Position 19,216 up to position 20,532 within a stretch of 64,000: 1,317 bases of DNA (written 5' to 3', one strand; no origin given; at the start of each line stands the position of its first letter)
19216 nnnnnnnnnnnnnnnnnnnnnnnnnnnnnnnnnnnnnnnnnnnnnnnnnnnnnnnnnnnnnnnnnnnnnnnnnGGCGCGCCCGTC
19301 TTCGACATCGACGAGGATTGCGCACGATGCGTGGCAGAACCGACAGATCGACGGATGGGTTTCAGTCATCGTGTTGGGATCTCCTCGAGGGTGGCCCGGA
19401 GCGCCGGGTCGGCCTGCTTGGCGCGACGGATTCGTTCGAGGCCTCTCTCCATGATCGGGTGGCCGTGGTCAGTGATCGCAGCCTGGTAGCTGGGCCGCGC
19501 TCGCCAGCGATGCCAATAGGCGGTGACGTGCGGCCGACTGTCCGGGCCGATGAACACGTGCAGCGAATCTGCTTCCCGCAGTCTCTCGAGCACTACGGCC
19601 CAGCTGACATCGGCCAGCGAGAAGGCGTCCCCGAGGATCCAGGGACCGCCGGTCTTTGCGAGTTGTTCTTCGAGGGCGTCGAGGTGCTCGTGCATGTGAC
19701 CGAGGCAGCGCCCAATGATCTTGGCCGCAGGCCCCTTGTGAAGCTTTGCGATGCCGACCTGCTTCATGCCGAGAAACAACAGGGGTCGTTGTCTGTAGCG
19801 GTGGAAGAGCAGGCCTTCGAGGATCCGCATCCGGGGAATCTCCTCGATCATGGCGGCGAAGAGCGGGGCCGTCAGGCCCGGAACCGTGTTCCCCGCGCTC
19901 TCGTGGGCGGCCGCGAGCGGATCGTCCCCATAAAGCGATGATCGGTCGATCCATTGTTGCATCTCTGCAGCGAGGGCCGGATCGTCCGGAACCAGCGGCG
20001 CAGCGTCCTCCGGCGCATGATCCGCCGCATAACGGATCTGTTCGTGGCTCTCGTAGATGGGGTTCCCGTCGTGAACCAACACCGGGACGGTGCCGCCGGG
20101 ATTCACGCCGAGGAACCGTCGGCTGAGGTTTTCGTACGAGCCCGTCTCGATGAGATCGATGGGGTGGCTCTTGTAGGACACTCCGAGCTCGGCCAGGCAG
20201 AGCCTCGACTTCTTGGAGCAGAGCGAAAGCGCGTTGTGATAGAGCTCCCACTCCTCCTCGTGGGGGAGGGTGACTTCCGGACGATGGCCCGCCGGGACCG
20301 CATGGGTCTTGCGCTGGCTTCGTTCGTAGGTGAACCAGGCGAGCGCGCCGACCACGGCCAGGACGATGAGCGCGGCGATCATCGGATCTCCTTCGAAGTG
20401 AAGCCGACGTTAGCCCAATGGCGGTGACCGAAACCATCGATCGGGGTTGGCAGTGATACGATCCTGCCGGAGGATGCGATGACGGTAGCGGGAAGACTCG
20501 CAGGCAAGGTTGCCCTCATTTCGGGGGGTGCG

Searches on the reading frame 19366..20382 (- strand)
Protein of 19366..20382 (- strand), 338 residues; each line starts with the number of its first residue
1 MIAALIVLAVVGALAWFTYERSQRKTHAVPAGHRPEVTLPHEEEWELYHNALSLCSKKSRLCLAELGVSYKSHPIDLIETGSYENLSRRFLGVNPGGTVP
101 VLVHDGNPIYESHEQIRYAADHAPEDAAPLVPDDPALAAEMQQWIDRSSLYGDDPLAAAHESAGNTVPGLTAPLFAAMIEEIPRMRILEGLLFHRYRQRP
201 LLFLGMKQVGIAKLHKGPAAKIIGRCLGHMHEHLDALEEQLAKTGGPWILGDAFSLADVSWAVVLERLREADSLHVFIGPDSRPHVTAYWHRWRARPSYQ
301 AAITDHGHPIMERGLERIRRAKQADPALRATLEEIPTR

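Call 6: search_protein_families(library=pfam, proteins=[window:19366-20382:-], max_evalue=0.01)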
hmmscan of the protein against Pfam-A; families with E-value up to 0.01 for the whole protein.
window:19366-20382:- (338 aa): 6 families
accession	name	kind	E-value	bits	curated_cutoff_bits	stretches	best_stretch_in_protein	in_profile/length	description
PF13409.12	GST_N_2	-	1.8e-13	51.3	25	1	53-121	2-69/70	Glutathione S-transferase, N-terminal domain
PF13410.11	GST_C_2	-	7.8e-13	48.8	24.9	1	225-296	6-69/69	Glutathione S-transferase, C-terminal domain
PF13417.12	GST_N_3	-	2e-10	41.3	22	1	47-125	1-73/75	Glutathione S-transferase, N-terminal domain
PF14497.11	GST_C_3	-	2e-07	31.6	21.6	1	229-298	30-96/104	Glutathione S-transferase, C-terminal domain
PF00043.30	GST_C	-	4.7e-07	30.4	20.7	1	226-297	27-93/93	Glutathione S-transferase, C-terminal domain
PF02798.26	GST_N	-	1.3e-06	29.1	20.9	1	46-113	4-68/76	Glutathione S-transferase, N-terminal domain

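Call 7: search_protein_families(library=ncbifam, proteins=[window:19366-20382:-], max_evalue=0.01)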
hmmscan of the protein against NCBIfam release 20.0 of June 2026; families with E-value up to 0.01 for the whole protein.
window:19366-20382:- (338 aa): 6 families
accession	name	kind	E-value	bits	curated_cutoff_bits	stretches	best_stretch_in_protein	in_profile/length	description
TIGR01262.1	maiA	equivalog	2.3e-15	56.8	171.05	1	47-141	2-93/211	maleylacetoacetate isomerase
NF050814.1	FtsZBindFzlA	equivalog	2e-10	40.8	300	1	44-148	4-107/228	FtsZ-binding protein FzlA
NF007016.1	PRK09481.1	equivalog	2.4e-09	36.9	314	1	47-136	13-94/209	stringent starvation protein SspA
NF007831.0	PRK10542.1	equivalog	1.4e-08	34.5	198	1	54-126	9-80/201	glutathione transferase GstA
NF011693.0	PRK15113.1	equivalog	0.00063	19.5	150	0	62-147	25-110/214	glutathione transferase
NF008731.0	PRK11752.1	equivalog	0.0013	18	325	0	63-145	65-147/287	glutathione-dependent disulfide-bond oxidoreductase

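Call 10: search_solved_structures(query=window:19366-20382:-, max_evalue=0.01, show_alignments=2)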
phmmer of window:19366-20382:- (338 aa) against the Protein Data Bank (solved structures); distinct sequences matched with E-value up to 0.01: 111 (the best 60 are shown).
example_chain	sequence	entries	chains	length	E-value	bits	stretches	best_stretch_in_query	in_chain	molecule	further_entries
8exz_A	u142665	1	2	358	8.3e-14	55.3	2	227-308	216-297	Ganglioside-induced differentiation-associated protein 1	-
6uih_A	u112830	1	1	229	2.2e-13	53.8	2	45-137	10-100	Ganglioside-induced differentiation-associated protein 1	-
1aw9_A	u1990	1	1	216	5.3e-13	52.6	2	58-149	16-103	GLUTATHIONE S-TRANSFERASE III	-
3uap_A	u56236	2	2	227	6e-13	52.4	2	226-307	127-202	Glutathione S-transferase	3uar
7b2g_A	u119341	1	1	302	7.4e-13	52.1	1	39-302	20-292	Ganglioside-induced differentiation-associated protein 1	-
7q6k_A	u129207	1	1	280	1.5e-12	51.1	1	46-302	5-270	Ganglioside-induced differentiation-associated protein 1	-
7q6j_A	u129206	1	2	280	1.9e-12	50.8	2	227-302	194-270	Ganglioside-induced differentiation-associated protein 1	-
7aia_AAA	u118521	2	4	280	2e-12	50.7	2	227-302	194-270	Ganglioside-induced differentiation-associated protein 1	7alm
7ywd_A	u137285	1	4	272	3.3e-12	50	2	227-299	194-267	Ganglioside-induced differentiation-associated protein 1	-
8a4j_A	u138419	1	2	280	7.2e-12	48.9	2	46-137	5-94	Ganglioside-induced differentiation-associated protein 1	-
8a4k_A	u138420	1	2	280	8.2e-12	48.7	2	46-137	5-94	Ganglioside-induced differentiation-associated protein 1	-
9sn8_A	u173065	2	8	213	2.8e-10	43.6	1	47-146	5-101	glutathione transferase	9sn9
4iel_A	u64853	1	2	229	8.7e-10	42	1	89-147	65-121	Glutathione S-transferase, N-terminal domain protein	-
6ezy_A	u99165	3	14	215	8.8e-10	42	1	56-151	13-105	Glutathione S-transferase F9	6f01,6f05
1fw1_A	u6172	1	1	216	1.1e-09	41.7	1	47-143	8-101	GLUTATHIONE TRANSFERASE ZETA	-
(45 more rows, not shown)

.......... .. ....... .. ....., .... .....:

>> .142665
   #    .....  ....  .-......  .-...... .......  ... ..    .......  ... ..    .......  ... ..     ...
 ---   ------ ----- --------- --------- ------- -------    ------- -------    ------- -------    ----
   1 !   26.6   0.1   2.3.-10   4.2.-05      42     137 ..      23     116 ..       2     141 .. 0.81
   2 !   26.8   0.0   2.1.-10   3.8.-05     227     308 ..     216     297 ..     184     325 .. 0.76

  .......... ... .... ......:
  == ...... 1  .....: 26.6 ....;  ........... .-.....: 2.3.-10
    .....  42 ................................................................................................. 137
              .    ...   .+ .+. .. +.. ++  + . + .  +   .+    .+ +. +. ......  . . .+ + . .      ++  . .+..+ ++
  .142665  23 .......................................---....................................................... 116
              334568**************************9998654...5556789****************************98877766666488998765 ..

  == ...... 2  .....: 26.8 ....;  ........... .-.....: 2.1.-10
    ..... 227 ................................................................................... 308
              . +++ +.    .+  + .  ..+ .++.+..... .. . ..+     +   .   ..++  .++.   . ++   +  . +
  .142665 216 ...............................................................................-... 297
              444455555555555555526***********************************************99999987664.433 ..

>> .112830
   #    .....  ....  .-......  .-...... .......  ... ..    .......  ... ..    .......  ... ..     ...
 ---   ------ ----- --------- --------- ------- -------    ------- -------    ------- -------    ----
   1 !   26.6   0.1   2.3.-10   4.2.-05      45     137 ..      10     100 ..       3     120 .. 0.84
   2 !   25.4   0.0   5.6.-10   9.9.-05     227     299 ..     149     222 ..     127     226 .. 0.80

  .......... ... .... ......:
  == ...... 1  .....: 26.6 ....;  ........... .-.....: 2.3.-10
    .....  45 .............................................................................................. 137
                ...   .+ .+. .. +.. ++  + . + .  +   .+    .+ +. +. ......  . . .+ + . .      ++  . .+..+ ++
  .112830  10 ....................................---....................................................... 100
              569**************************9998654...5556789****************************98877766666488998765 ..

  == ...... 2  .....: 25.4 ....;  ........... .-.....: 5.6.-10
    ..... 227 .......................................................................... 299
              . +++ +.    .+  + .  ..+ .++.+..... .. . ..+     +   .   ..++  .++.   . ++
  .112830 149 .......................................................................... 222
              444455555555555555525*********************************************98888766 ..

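Call 12: find_homologous_proteins(query=window:19366-20382:-, max_evalue=0.00001)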
Query window:19366-20382:- (338 aa): 1073 proteins with E <= 0.00001 among 8000 candidates; the best 120 are listed.
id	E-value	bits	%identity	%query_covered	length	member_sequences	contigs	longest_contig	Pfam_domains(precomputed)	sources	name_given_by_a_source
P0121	1.3e-226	770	100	100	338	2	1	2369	PF14497.12,PF13410.12,PF13417.13,PF02798.27,PF00043.31,PF13409.13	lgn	-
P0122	2.4e-164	565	73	99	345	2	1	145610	PF14497.12,PF13410.12,PF13417.13,PF02798.27,PF00043.31,PF13409.13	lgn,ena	-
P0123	4.5e-155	535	69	99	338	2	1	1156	PF14497.12,PF13410.12,PF13417.13,PF02798.27,PF00043.31,PF13409.13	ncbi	-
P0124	5.7e-152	524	67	98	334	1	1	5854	PF14497.12,PF13410.12,PF13417.13,PF02798.27,PF00043.31,PF13409.13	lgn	-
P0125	1.1e-151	523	68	99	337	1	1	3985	PF14497.12,PF13410.12,PF13417.13,PF02798.27,PF00043.31,PF13409.13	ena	-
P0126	2.7e-151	522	69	98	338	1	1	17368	PF14497.12,PF13410.12,PF13417.13,PF00043.31,PF13409.13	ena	-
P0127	2.9e-151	522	68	99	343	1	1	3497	PF14497.12,PF13410.12,PF13417.13,PF00043.31,PF13409.13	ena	-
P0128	4.2e-150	518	69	95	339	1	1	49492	PF14497.12,PF13410.12,PF13417.13,PF02798.27,PF00043.31,PF13409.13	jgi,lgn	jgi:glutathione S-transferase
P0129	1.7e-149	516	67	99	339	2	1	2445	PF14497.12,PF13410.12,PF13417.13,PF00043.31,PF13409.13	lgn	-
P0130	3.0e-149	515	69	99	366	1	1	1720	PF14497.12,PF13410.12,PF13417.13,PF02798.27,PF00043.31,PF13409.13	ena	-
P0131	3.1e-149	515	67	99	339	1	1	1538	PF14497.12,PF13410.12,PF13417.13,PF02798.27,PF00043.31,PF13409.13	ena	-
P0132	5.3e-144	498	68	93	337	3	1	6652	PF14497.12,PF13410.12,PF13417.13,PF02798.27,PF00043.31,PF13409.13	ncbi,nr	ncbi:MAG: glutathione S-transferase family protein [Proteobacteria bacterium]|nr:glutathione S-trans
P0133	1.3e-141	490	64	99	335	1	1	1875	PF14497.12,PF13410.12,PF13417.13,PF00043.31,PF13409.13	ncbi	-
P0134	3.7e-141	489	67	99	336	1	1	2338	PF14497.12,PF13410.12,PF13417.13,PF02798.27,PF00043.31,PF13409.13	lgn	-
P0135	3.7e-141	489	67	97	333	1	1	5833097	PF14497.12,PF13410.12,PF13417.13,PF02798.27,PF00043.31,PF13409.13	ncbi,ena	-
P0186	6.6e-132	458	64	99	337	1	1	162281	PF14497.12,PF13410.12,PF13417.13,PF02798.27,PF00043.31,PF13409.13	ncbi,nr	ncbi:MAG: glutathione S-transferase family protein [Candidatus Binatia bacterium]|nr:glutathione S-t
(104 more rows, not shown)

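Call 13: find_encoding_contigs(protein=P0135, flank=8000, max_places=3)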
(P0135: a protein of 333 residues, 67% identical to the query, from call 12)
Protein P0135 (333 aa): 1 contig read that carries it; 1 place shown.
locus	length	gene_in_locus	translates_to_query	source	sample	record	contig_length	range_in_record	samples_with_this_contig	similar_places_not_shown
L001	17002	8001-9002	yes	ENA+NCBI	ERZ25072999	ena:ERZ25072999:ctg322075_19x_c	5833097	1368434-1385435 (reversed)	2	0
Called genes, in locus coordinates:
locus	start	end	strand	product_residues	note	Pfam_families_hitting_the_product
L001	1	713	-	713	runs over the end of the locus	PF12228:DUF3604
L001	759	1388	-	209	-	PF00440:TetR_N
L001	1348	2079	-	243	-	PF02622:DUF179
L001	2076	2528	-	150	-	PF10882:bPH_5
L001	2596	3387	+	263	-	PF02798:GST_N, PF13409:GST_N_2, PF13417:GST_N_3, PF00043:GST_C, PF13410:GST_C_2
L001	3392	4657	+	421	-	PF00753:Lactamase_B, PF14863:Alkyl_sulf_dimr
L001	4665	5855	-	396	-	PF04909:Amidohydro_2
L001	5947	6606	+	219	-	PF00440:TetR_N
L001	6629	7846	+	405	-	PF04909:Amidohydro_2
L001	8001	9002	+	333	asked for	PF02798:GST_N (weak), PF13409:GST_N_2, PF13417:GST_N_3, PF00043:GST_C (weak), PF13410:GST_C_2, PF14497:GST_C_3 (weak)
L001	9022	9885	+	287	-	PF05721:PhyH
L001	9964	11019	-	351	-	PF03747:ADP_ribosyl_GH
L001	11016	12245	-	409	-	PF00202:Aminotran_3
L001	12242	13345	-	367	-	PF04307:YdjM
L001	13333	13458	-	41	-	-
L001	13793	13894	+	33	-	-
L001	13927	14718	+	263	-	PF00106:adh_short, PF08659:KR, PF13561:adh_short_C2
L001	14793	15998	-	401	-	PF07690:MFS_1, PF00083:Sugar_tr (weak), PF13347:MFS_2 (weak), PF00083:Sugar_tr (weak), PF07690:MFS_1 (weak)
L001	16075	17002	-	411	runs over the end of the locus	PF02771:Acyl-CoA_dh_N, PF02770:Acyl-CoA_dh_M, PF00441:Acyl-CoA_dh_1, PF08028:Acyl-CoA_dh_2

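Call 14: find_encoding_contigs(protein=P0186, flank=8000, max_places=3)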
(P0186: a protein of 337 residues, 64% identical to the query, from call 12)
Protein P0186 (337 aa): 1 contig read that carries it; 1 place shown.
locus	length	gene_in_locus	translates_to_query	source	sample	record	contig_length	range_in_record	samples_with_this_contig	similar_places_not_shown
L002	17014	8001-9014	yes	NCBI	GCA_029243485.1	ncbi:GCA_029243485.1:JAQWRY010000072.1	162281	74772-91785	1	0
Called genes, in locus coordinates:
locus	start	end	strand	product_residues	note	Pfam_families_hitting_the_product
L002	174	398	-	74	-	-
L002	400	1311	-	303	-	PF02629:CoA_binding, PF13380:CoA_binding_2 (faint), PF13607:Succ_CoA_lig, PF00549:Ligase_CoA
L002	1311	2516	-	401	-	PF08442:ATP-grasp_2, PF13549:ATP-grasp_5 (weak), PF24948:Citrate_synth_N (weak)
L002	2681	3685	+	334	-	PF04909:Amidohydro_2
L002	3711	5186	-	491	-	PF00884:Sulfatase, PF01663:Phosphodiest, PF16347:SGSH_C (weak)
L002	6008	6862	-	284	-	PF03328:HpcH_HpaI, PF15617:C-C_Bond_Lyase (faint)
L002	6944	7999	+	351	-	PF03328:HpcH_HpaI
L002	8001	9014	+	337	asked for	PF02798:GST_N (faint), PF13409:GST_N_2, PF13417:GST_N_3, PF00043:GST_C (weak), PF14497:GST_C_3, PF13410:GST_C_2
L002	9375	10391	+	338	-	PF03951:Gln-synt_N, PF00120:Gln-synt_C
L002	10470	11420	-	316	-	PF00069:Pkinase, PF07714:PK_Tyr_Ser-Thr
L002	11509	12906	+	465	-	PF07969:Amidohydro_3 (faint), PF01979:Amidohydro_1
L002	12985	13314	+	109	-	PF12840:HTH_20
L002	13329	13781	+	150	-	PF00903:Glyoxalase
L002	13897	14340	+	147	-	PF12680:SnoaL_2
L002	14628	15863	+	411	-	PF00144:Beta-lactamase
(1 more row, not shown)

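Call 20: find_related_loci(query=A2, collection=metagenome_contigs, flank=6000)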
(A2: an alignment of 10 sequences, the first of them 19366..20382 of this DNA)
Query A2 (338 aa) in metagenome_contigs; peptide patterns used: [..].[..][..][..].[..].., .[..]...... (x = any residue, [..] = any of these).
445 stretches matched a pattern; 205 encode a relative of the query (tblastn E <= 1e-3); the best 80 are kept; 80 distinct loci.
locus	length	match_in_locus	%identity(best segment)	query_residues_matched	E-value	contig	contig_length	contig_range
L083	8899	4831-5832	72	1-334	6e-160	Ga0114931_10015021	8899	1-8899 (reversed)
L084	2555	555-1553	64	4-335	2e-148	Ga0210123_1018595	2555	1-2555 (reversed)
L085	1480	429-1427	63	1-333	9e-153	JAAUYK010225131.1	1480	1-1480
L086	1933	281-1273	63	1-333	6e-150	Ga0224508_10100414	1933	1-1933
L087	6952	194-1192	63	1-333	1e-137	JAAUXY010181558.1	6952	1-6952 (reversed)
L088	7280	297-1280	65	5-333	2e-137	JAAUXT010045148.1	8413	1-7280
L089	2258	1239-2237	64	1-333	2e-145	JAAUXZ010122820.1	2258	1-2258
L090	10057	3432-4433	61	5-338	5e-135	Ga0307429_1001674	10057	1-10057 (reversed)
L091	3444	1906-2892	62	5-333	5e-139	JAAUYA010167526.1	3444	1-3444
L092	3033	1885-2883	64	1-333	6e-138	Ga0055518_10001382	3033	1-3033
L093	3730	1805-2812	60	2-337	1e-135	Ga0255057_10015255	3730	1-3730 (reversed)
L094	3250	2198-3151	64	16-333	3e-136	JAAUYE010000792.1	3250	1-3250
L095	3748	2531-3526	61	2-333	3e-134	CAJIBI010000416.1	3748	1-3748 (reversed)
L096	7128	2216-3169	64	16-333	4e-131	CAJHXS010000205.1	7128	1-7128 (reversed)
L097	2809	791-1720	65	16-326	4e-137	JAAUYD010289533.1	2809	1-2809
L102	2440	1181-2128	63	16-333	1e-137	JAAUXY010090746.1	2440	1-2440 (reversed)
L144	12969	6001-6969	57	10-333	1e-120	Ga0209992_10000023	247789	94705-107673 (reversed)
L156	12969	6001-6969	57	10-333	3e-118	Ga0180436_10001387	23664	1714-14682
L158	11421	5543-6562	58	5-338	4e-117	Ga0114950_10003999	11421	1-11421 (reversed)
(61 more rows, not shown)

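Call 29: search_protein_families(library=pfam, proteins=[L158:6553-8115:+, L156:4853-5755:-, L102:123-1118:+, L144:9335-10306:-], max_evalue=0.0001)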
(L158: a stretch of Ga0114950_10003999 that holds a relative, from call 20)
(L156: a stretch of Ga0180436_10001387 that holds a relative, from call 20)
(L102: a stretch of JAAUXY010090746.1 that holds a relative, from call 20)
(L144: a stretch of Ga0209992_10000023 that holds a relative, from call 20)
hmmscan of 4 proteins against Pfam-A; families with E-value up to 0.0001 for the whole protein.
L158:6553-8115:+ (520 aa): 4 families
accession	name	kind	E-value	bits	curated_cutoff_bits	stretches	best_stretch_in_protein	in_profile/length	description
PF01494.25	FAD_binding_3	-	3.9e-61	207.6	22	1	10-350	2-346/349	FAD binding domain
PF01266.30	DAO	-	1.9e-05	24.8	27.9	0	11-41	1-31/353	FAD dependent oxidoreductase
PF07992.20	Pyr_redox_2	-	4.6e-05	23.4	26.1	0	115-179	183-241/291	Pyridine nucleotide-disulphide oxidoreductase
PF00070.33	Pyr_redox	-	5.3e-05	24.1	22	0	115-150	40-75/82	Pyridine nucleotide-disulphide oxidoreductase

L156:4853-5755:- (300 aa): 1 family
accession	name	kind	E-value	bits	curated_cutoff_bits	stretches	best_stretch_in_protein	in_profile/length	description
PF01557.24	FAA_hydrolase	-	4e-61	206.8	23.9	1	77-276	3-212/214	Fumarylacetoacetate (FAA) hydrolase C-terminal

L102:123-1118:+ (331 aa): 3 families
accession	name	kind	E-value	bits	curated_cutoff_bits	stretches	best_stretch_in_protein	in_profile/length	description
PF16884.10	ADH_N_2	-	7.3e-38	129.2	31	1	6-107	1-102/108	N-terminal domain of oxidoreductase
PF00107.32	ADH_zinc_N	-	5.1e-16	59.2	31.8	1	157-280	2-117/129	Zinc-binding dehydrogenase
PF13602.12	ADH_zinc_N_2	-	4.2e-11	44.3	27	1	191-327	3-132/134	Zinc-binding dehydrogenase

L144:9335-10306:- (323 aa): 1 family
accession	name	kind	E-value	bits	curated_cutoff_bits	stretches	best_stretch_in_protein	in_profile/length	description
PF00903.31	Glyoxalase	-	6.7e-05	23.7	20.6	0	166-289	1-120/121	Glyoxalase/Bleomycin resistance protein/Dioxygenase superfamily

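Call 54: predict_structure(alignment_id=A2)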
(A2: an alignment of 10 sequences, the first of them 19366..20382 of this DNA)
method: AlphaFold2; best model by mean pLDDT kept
length: 338 residues; sequences in the alignment: 10
mean_pLDDT: 58.9   pTM: 0.59
mean pLDDT of the five models: 58.9, 50.3, 48.4, 46.4, 39.8
residues with pLDDT >= 90: 10; 70-90: 105; 50-70: 96; < 50: 127
segments of 3 or more residues with pLDDT < 50: 24-114, 148-169, 248-257
pLDDT, mean of each block of 10 residues (from residue 1): 89 81 45 38 37 34 28 26 34 38 44 51 56 68 55 41 44 72 71 58 77 81 72 73 61 46 66 68 79 71 66 82 89 65
secondary structure, 60 per line:
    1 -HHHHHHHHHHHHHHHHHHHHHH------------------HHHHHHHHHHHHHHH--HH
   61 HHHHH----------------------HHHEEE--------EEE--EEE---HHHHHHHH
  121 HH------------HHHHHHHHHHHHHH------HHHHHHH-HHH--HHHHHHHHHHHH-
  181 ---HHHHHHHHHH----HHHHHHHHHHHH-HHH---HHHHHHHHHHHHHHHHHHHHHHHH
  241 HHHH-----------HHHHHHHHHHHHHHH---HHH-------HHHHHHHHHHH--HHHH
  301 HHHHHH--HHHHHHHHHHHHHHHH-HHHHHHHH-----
elements in order: H2-23 H42-56 H59-65 E91-93 E102-104 E107-109 H113-122 H135-148 H155-161 H168-179 H184-193 H198-209 H217-244 H256-270 H284-294 H297-306 H309-324 H326-333
